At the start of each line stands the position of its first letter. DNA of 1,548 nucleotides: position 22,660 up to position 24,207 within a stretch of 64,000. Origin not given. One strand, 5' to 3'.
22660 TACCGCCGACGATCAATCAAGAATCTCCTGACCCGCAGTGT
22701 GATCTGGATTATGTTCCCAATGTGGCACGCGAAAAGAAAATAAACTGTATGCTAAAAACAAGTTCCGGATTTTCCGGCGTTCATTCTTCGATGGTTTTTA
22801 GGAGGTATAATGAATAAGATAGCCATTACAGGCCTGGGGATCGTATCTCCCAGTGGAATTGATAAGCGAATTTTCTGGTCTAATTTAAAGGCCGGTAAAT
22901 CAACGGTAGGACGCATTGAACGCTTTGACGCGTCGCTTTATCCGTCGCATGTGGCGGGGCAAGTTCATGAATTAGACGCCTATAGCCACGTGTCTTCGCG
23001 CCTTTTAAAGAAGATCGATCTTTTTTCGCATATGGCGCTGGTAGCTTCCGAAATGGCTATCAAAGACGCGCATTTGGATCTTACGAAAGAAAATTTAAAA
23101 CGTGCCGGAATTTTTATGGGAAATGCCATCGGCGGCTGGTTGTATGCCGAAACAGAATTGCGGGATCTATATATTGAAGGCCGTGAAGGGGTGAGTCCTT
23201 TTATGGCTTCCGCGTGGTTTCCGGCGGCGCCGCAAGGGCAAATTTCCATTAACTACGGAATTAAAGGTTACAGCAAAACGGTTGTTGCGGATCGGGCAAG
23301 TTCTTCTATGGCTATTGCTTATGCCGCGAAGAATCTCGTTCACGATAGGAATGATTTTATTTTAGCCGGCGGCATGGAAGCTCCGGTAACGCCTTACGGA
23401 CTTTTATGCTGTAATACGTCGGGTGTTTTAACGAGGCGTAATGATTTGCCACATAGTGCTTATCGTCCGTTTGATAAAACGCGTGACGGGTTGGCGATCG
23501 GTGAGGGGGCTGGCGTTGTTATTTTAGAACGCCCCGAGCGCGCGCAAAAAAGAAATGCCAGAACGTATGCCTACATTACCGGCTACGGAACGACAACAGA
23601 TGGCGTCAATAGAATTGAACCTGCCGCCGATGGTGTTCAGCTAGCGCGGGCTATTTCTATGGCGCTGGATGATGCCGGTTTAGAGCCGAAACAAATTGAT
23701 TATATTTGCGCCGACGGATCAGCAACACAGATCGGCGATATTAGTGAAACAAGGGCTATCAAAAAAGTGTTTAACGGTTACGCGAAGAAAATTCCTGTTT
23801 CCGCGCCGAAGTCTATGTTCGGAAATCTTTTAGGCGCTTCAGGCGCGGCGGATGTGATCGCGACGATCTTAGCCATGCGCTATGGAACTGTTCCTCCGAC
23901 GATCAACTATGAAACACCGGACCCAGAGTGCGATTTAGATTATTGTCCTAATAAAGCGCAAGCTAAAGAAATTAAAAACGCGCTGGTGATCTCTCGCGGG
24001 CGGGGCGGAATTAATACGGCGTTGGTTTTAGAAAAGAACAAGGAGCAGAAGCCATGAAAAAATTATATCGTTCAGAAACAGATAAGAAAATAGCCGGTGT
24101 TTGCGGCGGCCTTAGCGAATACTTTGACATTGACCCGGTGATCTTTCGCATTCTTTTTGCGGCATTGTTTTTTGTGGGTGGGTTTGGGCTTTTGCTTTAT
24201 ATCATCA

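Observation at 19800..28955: Type II PKS-like (KS/CLF-ACP-cyclase) biosynthetic locus outside the classical producers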

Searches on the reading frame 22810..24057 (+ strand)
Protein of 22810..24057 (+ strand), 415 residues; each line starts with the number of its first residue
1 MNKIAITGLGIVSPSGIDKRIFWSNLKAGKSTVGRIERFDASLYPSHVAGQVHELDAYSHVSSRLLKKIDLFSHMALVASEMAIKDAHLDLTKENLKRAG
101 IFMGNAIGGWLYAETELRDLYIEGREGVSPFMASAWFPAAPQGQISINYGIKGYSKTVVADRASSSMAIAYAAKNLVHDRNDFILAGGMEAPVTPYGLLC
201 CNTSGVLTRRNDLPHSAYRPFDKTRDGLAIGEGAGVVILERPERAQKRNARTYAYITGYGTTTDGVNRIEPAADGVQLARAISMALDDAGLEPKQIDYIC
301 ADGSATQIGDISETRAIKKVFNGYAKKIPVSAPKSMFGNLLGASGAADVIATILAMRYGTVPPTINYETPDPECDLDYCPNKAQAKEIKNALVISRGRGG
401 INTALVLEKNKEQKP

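Call 3: search_protein_families(library=pfam, proteins=[window:22810-24057:+], max_evalue=0.01)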
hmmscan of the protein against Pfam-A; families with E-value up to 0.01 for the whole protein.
window:22810-24057:+ (415 aa): 3 families
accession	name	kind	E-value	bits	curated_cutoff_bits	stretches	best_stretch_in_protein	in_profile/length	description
PF00109.32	ketoacyl-synt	-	7.7e-43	147.3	20.8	1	2-244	2-251/252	Beta-ketoacyl synthase, N-terminal domain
PF02801.28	Ketoacyl-synt_C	-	3.5e-32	111.3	20.8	1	253-368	1-119/119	Beta-ketoacyl synthase, C-terminal domain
PF00108.29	Thiolase_N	-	0.0029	17.5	26.4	0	141-190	62-113/260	Thiolase, N-terminal domain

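Call 7: search_protein_families(library=ncbifam, proteins=[window:22810-24057:+], max_evalue=0.001)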
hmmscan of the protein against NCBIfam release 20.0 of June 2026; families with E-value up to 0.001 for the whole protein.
window:22810-24057:+ (415 aa): 23 families
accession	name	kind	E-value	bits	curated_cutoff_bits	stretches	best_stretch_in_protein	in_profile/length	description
TIGR03150.1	fabF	equivalog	6.4e-123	410.4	493.75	1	3-407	2-406/407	beta-ketoacyl-ACP synthase II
NF005589.0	PRK07314.1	subfamily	1.1e-119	399.9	387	1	2-409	4-411/413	beta-ketoacyl-ACP synthase II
NF004970.0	PRK06333.1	subfamily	1.8e-96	323.6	525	1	2-410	4-422/424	beta-ketoacyl-ACP synthase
NF006274.0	PRK08439.1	equivalog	3.6e-90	302.7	621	1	1-409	1-405/406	beta-ketoacyl-ACP synthase II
NF006434.0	PRK08722.1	equivalog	4.5e-81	272.8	759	1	3-409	5-413/414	beta-ketoacyl-ACP synthase II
NF005490.0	PRK07103.1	equivalog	1.5e-68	231.8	445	1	1-410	3-413/414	polyketide beta-ketoacyl:acyl carrier protein synthase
NF005076.0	PRK06501.1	equivalog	1.1e-67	228.8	629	2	144-411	157-424/425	beta-ketoacyl-ACP synthase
NF006587.0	PRK09116.1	equivalog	1.2e-66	225.2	470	1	2-409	2-406/408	beta-ketoacyl-ACP synthase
NF005916.1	PRK07910.1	equivalog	6e-66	223.1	560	1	3-408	13-416/418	KasA/KasB family beta-ketoacyl-ACP synthase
NF005935.0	PRK07967.1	equivalog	2.6e-63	214.3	630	1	1-411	1-405/406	beta-ketoacyl-ACP synthase I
NF004618.0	PRK05952.1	equivalog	5.3e-56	190.2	455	1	3-410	3-383/384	beta-ketoacyl-ACP synthase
NF058662.1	cispenta_AmcF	equivalog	6.6e-50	170.1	325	1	157-408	124-368/369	cispentacin biosynthesis acyltransferase subunit AmcF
NF006618.0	PRK09185.1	subfamily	5.9e-44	150.7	407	1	1-410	2-393/394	beta-ketoacyl-ACP synthase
NF045894.1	PKS_plus_SDR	equivalog_domain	7.6e-36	123.2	1740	1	61-409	79-426/1515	type I polyketide synthase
NF040607.1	mycolic_Pks13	equivalog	4.2e-31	107.3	2100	1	62-378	178-486/1680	polyketide synthase Pks13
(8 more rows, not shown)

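Call 9: search_solved_structures(query=window:22810-24057:+, max_evalue=1e-10)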
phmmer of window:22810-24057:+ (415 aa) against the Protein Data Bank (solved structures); distinct sequences matched with E-value up to 1e-10: 144 (the best 60 are shown).
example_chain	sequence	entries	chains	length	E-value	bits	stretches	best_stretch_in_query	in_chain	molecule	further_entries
4ls5_A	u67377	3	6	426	5.3e-94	318.5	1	3-409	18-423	3-oxoacyl-[acyl-carrier-protein] synthase 2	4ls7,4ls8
4ls6_A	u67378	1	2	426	1.7e-93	316.8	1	3-409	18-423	3-oxoacyl-[acyl-carrier-protein] synthase 2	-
5sxo_A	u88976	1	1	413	2.5e-91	309.7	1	3-409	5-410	3-oxoacyl-[acyl-carrier-protein] synthase 2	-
3o04_A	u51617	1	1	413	3.3e-91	309.3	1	3-409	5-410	beta-keto-acyl carrier protein synthase II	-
2gqd_A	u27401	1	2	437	1.5e-90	307.1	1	3-409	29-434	3-oxoacyl-[acyl-carrier-protein] synthase 2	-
1j3n_A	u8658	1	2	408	8.3e-88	298.1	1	1-407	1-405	3-oxoacyl-(acyl-carrier protein) synthase II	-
4jb6_A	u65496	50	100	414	8.7e-88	298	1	3-408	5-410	3-oxoacyl-[acyl-carrier-protein] synthase 2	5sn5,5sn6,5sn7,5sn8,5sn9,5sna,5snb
8cou_A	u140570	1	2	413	9e-88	298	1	3-408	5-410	3-oxoacyl-[acyl-carrier-protein] synthase 2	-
7oc0_A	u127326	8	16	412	9.2e-88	298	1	3-408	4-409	3-oxoacyl-[acyl-carrier-protein] synthase 2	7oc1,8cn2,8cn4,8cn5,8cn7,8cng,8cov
8cn8_A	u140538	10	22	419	1.6e-87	297.2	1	3-408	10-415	3-oxoacyl-[acyl-carrier-protein] synthase 2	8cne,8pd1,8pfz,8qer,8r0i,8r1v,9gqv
8pj0_A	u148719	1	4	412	1.6e-87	297.2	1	3-408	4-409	3-oxoacyl-[acyl-carrier-protein] synthase 2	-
8qm1_A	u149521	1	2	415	2.6e-87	296.4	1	3-408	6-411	3-oxoacyl-[acyl-carrier-protein] synthase 2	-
4b7v_A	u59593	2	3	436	3.2e-87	296.2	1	3-408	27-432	3-OXOACYL-[ACYL-CARRIER-PROTEIN] SYNTHASE 2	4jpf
1e5m_A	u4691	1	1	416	3.7e-87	295.9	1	3-409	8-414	BETA KETOACYL ACYL CARRIER PROTEIN SYNTHASE II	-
4r8e_A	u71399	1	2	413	1.4e-84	287.5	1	3-409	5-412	3-oxoacyl-[acyl-carrier-protein] synthase 2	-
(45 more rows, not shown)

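Call 10: find_homologous_proteins(query=window:22810-24057:+, max_evalue=1e-30)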
Query window:22810-24057:+ (415 aa): 7910 proteins with E <= 1e-30 among 8000 candidates; the best 120 are listed.
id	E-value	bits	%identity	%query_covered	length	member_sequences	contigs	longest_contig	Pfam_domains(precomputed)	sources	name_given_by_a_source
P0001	5.0e-276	933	100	100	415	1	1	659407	PF00109.33,PF02801.29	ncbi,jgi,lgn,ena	ncbi:MAG: beta-ketoacyl-[acyl-carrier-protein] synthase family protein [Candidatus Omnitrophota bact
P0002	7.6e-224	761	81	99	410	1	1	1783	PF00109.33,PF02801.29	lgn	-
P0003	7.7e-223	758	81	100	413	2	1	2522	PF00109.33,PF02801.29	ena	-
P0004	1.3e-222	757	81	99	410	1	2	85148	PF00109.33,PF00108.30,PF02801.29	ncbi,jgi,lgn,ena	-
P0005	1.5e-222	757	81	99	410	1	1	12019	PF00109.33,PF02801.29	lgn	-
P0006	2.0e-222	756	82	99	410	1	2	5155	PF00109.33,PF02801.29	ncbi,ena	-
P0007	3.5e-222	755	81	99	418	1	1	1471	PF00109.33,PF00108.30,PF02801.29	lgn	-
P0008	4.8e-222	755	80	99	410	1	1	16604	PF00109.33,PF02801.29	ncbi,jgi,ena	-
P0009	3.4e-221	752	81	99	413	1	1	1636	PF00109.33,PF02801.29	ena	-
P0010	6.5e-221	751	80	99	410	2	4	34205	PF00109.33,PF02801.29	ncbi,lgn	-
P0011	7.2e-221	751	81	99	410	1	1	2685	PF00109.33,PF02801.29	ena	-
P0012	1.0e-220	751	80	99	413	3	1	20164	PF00109.33,PF02801.29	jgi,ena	-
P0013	1.1e-220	750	81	98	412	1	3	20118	PF00109.33,PF02801.29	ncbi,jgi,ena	-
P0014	1.5e-220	750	81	99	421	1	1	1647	PF00109.33,PF02801.29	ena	-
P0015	2.4e-220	749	80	99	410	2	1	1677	PF00109.33,PF02801.29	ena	-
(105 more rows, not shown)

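Call 14: find_related_loci(query=window:22810-24057:+, collection=genome_contigs, flank=10000)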
Query window:22810-24057:+ (415 aa) in genome_contigs; peptide patterns used: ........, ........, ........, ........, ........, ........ (x = any residue, [..] = any of these).
153 stretches matched a pattern; 35 encode a relative of the query (tblastn E <= 1e-3); 35 distinct loci.
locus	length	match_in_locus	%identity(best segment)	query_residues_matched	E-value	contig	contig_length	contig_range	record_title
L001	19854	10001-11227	80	1-409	0e+0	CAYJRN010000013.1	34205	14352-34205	MAG TPA_asm: uncultured Planctomycetales bacterium isolate ERP125453_co1_226 genome assembly, contig: NODE_1020_length_3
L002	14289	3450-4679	80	1-410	0e+0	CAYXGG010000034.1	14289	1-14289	MAG TPA_asm: uncultured Planctomycetales bacterium isolate SRP150892_co2_491 genome assembly, contig: NODE_6156_length_1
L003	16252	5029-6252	81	1-408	0e+0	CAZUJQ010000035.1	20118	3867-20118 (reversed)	MAG TPA_asm: uncultured Planctomycetales bacterium isolate binchicken_co21_390 genome assembly, contig: NODE_1404_length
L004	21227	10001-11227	80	1-409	0e+0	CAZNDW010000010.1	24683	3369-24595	MAG TPA_asm: uncultured Planctomycetales bacterium isolate binchicken_co21_435 genome assembly, contig: NODE_912_length_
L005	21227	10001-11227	79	1-409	0e+0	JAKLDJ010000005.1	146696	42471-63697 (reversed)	MAG: Candidatus Omnitrophota bacterium isolate RA.bin107 RA.bin107_5, whole genome shotgun sequence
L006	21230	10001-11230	80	1-410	0e+0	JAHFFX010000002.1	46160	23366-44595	MAG: Candidatus Omnitrophota bacterium isolate nzgw301 NODE_475_length_46161_cov_2.973436, whole genome shotgun sequence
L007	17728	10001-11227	79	1-409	0e+0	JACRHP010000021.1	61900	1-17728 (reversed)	MAG: Candidatus Omnitrophota bacterium isolate NC_groundwater_1780_Pr3_B-0.1um_53_71 SR-2_scaffold_141_719563, whole gen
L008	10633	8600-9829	78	1-410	0e+0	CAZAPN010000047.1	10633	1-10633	MAG TPA_asm: uncultured Planctomycetales bacterium isolate binchicken_co154_239 genome assembly, contig: NODE_12528_leng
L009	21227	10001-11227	80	1-409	0e+0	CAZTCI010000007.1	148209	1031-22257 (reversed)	MAG TPA_asm: uncultured Planctomycetales bacterium isolate binchicken_co185_276 genome assembly, contig: NODE_128_length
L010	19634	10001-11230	78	1-410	0e+0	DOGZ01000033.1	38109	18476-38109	MAG TPA_asm: Candidatus Omnitrophota bacterium isolate UBA10174 contig_98646, whole genome shotgun sequence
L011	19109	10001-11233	77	1-411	0e+0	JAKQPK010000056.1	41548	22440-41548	MAG: Candidatus Omnitrophota bacterium isolate USMO_maxbin.079 k141_1242533, whole genome shotgun sequence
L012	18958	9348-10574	77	1-409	0e+0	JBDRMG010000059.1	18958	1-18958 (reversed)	MAG: Candidatus Omnitrophota bacterium isolate MEGAHIT-group-1.82 k141_1573701, whole genome shotgun sequence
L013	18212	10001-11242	77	1-414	0e+0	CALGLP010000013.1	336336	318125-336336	MAG TPA_asm: uncultured bacterium isolate SRR3330210_bin.157_CONCOCT_v1.1_MAG genome assembly, contig: ERZ724080.29, who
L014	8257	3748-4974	77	1-409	0e+0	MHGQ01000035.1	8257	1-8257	MAG: Omnitrophica WOR_2 bacterium RIFCSPHIGHO2_02_FULL_50_17 rifcsphigho2_02_scaffold_22699, whole genome shotgun sequen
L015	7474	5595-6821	77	1-409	0e+0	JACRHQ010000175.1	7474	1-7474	MAG: Candidatus Omnitrophota bacterium isolate NC_groundwater_1781_Pr3_B-0.1um_55_10 SR-2_scaffold_141_3608757, whole ge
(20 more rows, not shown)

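Call 16: search_protein_representatives(protein=window:22810-24057:+)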
Query: 415 residues. Proteins with E-value up to 0.001 (for the whole library): 72472; up to 1e-10: 49487; up to 1e-30: 8746. The best 150 are listed.
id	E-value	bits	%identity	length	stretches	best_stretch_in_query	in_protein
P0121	3.6e-157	539.7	60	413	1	3-409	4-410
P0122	4.7e-142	489.9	29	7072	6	4-380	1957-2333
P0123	2.6e-135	467.7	35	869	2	2-407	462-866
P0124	1.6e-134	465.2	83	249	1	1-249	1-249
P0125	5.1e-124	430.5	27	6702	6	3-408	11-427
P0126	6.2e-122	423.7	29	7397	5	88-376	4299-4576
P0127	4.6e-120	417.5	35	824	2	3-409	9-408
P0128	3.2e-119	414.8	29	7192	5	57-376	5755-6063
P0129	5.6e-117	407.4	29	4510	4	4-406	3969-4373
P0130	5.3e-116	404.2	30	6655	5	4-409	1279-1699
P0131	5.2e-115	400.9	29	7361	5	118-376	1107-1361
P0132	1.0e-112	393.3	29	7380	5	60-375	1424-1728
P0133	2.4e-112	392.1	28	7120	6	2-407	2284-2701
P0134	2.1e-110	385.7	28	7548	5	75-376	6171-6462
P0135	5.2e-110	384.4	46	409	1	2-409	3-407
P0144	1.3e-105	370.0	47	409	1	4-409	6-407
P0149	1.9e-103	362.8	45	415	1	3-411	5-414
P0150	1.8e-102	359.6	44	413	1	3-408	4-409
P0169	4.3e-98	345.2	40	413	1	3-413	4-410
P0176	3.5e-97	342.2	42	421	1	1-407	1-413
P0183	3.1e-96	339.1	43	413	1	2-409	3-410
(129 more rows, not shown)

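Call 22: find_encoding_contigs(protein=P0144, flank=10000, max_places=3)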
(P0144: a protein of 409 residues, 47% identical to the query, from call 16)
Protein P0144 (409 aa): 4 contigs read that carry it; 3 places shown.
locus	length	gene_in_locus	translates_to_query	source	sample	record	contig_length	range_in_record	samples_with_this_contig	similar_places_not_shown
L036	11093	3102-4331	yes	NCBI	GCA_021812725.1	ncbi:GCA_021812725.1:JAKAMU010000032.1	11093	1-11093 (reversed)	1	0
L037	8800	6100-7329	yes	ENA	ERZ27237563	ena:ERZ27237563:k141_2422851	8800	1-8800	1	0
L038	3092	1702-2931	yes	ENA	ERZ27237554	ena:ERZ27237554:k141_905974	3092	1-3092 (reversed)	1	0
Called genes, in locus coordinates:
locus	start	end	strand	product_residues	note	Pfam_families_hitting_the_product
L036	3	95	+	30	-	?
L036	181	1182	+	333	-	PF00070:Pyr_redox (faint), PF02558:ApbA, PF03807:F420_oxidored (weak), PF08546:ApbA_C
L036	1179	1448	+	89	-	-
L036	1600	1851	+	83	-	-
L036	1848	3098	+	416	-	PF00109:ketoacyl-synt, PF02801:Ketoacyl-synt_C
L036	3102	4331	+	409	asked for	PF00109:ketoacyl-synt, PF02801:Ketoacyl-synt_C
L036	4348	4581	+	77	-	PF00550:PP-binding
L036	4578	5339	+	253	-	PF04199:Cyclase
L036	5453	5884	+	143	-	PF10604:Polyketide_cyc2, PF03364:Polyketide_cyc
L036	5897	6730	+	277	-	PF03358:FMN_red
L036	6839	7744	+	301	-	PF04909:Amidohydro_2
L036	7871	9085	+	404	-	PF01266:DAO (weak), PF01593:Amino_oxidase, PF07992:Pyr_redox_2 (faint), PF13450:NAD_binding_8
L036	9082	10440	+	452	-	PF00890:FAD_binding_2 (weak), PF00996:GDI (faint), PF01593:Amino_oxidase, PF07992:Pyr_redox_2 (faint), PF12831:FAD_oxidored (faint), PF13450:NAD_binding_8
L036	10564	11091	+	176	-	?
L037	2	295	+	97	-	?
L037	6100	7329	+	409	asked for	PF00109:ketoacyl-synt, PF02801:Ketoacyl-synt_C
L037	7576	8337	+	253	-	PF04199:Cyclase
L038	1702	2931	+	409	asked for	PF00109:ketoacyl-synt, PF02801:Ketoacyl-synt_C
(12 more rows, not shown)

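Call 23: find_encoding_contigs(protein=P0135, flank=10000, max_places=3)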
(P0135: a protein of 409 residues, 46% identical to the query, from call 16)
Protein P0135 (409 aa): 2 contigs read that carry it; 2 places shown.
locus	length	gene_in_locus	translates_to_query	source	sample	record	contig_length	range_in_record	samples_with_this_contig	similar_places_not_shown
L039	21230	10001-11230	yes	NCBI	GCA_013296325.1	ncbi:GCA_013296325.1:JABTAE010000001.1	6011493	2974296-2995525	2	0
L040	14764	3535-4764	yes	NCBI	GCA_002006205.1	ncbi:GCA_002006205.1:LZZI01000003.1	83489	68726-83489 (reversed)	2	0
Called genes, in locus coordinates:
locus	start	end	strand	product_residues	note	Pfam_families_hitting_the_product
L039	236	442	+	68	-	-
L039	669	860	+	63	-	-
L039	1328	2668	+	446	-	PF04101:Glyco_tran_28_C (weak), PF06722:EryCIII-like_C, PF00201:UDPGT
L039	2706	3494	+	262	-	PF00440:TetR_N, PF14246:TetR_C_7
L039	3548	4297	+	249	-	PF00072:Response_reg, PF04397:LytTR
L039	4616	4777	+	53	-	PF13936:HTH_38 (weak)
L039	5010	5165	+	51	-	-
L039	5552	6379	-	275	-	PF13546:DDE_5 (faint)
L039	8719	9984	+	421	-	PF00109:ketoacyl-synt, PF02801:Ketoacyl-synt_C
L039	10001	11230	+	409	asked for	PF00109:ketoacyl-synt, PF00108:Thiolase_N (faint), PF02801:Ketoacyl-synt_C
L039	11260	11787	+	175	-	-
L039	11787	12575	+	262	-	PF04199:Cyclase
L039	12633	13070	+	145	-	PF03364:Polyketide_cyc (weak)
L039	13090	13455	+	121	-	PF01648:ACPS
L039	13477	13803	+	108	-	PF02627:CMD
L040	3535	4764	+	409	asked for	PF00109:ketoacyl-synt, PF00108:Thiolase_N (faint), PF02801:Ketoacyl-synt_C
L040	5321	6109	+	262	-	PF04199:Cyclase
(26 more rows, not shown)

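Call 24: list_cluster_members(proteins=[P0135, P0144, P0149, P0150, P0169, P0176, P0183, P0121])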
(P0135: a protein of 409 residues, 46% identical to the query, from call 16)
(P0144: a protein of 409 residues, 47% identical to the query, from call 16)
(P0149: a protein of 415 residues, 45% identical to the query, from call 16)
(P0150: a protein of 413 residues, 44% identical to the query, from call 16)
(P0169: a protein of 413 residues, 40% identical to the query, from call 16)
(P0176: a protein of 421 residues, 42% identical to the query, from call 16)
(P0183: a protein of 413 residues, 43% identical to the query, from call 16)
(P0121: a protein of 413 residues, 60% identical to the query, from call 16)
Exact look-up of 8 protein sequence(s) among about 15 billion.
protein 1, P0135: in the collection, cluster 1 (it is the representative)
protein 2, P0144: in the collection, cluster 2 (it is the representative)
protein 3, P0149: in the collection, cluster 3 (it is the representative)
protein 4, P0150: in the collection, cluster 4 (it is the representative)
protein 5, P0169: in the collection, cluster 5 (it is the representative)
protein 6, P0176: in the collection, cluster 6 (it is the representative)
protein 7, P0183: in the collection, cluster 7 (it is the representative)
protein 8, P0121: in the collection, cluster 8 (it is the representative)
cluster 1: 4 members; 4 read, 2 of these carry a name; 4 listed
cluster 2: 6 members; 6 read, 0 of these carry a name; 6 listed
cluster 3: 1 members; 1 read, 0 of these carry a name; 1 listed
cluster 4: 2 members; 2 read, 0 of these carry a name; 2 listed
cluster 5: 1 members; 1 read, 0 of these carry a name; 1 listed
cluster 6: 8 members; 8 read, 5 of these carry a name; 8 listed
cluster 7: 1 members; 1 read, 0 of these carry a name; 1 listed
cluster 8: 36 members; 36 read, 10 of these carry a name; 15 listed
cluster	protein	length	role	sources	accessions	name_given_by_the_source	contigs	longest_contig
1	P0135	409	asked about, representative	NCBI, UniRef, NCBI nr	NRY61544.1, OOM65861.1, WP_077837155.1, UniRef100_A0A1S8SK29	beta-ketoacyl-[acyl-carrier-protein] synthase family protein [Clostridium beijerinckii] | 3-oxoacyl-[acyl-carrier-protein] synthase 2 n=1 Tax=Clostridium beijerinckii TaxID=1520 ... | beta-ketoacyl synthase N-terminal-like domain-containing protein [Clostridium ...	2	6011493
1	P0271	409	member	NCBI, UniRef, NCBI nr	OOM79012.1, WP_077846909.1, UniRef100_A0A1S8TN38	3-oxoacyl-[acyl-carrier-protein] synthase 2 [Clostridium puniceum] | 3-oxoacyl-[acyl-carrier-protein] synthase 2 n=1 Tax=Clostridium puniceum TaxID=29367 ... | beta-ketoacyl synthase N-terminal-like domain-containing protein [Clostridium puniceum]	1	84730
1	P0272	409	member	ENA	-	-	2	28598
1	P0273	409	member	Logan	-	-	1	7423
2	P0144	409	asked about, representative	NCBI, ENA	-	-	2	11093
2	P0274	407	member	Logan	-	-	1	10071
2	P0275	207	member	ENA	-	-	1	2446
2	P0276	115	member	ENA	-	-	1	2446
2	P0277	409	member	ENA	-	-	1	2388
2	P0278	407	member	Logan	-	-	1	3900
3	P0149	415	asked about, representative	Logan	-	-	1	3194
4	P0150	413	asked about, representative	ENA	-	-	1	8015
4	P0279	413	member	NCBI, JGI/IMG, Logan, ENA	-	-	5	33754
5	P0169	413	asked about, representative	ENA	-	-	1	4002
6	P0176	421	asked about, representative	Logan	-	-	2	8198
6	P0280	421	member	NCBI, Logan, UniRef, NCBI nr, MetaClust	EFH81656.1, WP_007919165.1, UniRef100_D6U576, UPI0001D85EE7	beta-ketoacyl-[acyl-carrier-protein] synthase family protein [Ktedonobacter racemifer] | Beta-ketoacyl synthase n=1 Tax=Ktedonobacter racemifer DSM 44963 TaxID=485913 ... | status=active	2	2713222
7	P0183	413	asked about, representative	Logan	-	-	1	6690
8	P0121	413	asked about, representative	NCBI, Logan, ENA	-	-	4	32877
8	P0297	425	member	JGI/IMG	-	-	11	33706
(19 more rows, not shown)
